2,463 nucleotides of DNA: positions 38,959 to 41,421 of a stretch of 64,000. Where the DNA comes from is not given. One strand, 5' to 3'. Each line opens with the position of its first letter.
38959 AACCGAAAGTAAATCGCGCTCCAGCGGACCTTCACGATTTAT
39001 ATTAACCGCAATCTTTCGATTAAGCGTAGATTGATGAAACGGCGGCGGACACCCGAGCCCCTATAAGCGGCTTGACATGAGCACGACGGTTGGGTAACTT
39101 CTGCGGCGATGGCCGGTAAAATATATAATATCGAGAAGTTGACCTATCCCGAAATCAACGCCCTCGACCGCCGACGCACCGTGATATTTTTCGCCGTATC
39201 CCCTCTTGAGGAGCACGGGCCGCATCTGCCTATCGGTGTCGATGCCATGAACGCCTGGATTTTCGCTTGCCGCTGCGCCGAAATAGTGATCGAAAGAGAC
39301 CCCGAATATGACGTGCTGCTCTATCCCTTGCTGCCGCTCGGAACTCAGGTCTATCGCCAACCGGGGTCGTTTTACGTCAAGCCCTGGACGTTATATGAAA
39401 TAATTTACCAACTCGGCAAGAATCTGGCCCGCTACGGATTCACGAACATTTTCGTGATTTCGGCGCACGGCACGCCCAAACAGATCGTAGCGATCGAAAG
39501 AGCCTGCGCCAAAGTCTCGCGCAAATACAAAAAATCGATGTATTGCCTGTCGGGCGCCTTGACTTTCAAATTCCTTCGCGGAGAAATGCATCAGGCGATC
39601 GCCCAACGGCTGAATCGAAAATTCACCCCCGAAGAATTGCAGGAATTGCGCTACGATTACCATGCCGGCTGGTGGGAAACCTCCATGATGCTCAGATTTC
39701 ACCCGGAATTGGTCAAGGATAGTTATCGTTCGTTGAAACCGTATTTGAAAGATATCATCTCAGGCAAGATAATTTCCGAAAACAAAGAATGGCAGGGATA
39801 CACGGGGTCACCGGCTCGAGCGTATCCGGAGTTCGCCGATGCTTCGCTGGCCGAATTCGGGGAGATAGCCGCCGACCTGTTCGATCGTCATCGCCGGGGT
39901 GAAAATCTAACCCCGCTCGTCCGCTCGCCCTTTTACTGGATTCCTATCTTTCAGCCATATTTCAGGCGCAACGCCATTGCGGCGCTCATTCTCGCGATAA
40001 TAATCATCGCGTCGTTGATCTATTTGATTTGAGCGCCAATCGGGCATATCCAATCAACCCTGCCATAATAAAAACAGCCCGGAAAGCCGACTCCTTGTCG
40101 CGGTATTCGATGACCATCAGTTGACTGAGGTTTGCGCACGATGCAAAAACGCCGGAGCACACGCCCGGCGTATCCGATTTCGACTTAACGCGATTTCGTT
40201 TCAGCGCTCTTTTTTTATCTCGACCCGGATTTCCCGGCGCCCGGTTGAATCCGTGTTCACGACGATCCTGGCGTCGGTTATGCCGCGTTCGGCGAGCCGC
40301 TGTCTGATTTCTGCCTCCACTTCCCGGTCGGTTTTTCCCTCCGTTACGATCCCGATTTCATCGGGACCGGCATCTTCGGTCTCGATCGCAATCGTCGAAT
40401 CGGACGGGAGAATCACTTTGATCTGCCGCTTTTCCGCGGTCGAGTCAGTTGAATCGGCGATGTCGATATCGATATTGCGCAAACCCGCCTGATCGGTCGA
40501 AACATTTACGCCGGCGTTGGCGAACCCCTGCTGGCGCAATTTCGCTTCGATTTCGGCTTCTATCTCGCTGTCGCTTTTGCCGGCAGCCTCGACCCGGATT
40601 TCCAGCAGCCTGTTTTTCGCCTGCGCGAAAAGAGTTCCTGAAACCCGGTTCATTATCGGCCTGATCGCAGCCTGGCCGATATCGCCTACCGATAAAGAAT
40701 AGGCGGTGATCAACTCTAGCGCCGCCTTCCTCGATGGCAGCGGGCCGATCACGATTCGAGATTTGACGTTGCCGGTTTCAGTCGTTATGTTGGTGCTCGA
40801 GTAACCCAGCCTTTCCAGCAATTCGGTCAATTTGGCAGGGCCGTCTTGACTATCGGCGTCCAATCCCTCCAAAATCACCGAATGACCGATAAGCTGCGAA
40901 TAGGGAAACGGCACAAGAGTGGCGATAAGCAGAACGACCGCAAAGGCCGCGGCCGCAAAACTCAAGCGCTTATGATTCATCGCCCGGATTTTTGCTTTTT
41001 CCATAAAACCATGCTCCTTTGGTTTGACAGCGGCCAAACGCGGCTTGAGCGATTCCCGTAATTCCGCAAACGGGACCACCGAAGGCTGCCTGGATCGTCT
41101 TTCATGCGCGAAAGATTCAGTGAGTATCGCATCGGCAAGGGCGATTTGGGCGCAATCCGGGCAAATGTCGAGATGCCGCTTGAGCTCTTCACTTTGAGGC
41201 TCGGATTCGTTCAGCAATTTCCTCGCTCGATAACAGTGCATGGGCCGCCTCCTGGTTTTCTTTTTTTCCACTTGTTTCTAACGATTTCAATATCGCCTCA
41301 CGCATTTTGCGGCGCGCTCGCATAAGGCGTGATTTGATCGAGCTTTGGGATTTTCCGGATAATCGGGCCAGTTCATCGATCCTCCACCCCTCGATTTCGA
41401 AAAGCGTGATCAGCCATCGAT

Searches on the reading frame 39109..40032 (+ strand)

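Call 69: search_protein_families(library=ncbifam, proteins=[window:39109-40032:+], max_evalue=0.001)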
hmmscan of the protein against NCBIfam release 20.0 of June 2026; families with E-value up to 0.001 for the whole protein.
window:39109-40032:+ (307 aa): 2 families
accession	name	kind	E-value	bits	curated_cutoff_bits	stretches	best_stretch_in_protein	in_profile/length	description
TIGR04448.1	creatininase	equivalog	8.9e-16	58.3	235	1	11-203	2-185/246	creatininase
TIGR03964.1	mycofact_creat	equivalog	1.2e-09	38.1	172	1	18-204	8-159/228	mycofactocin biosynthesis peptidyl-dipeptidase MftE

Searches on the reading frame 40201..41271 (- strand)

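Call 69: search_protein_families(library=ncbifam, proteins=[window:40201-41271:-], max_evalue=0.001)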
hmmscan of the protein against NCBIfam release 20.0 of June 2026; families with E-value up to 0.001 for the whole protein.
window:40201-41271:- (356 aa): 1 family
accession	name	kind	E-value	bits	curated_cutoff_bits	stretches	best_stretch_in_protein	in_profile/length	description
NF052375.1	antisigma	equivalog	0.00045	20.3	100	1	25-119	13-102/217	anti-sigma factor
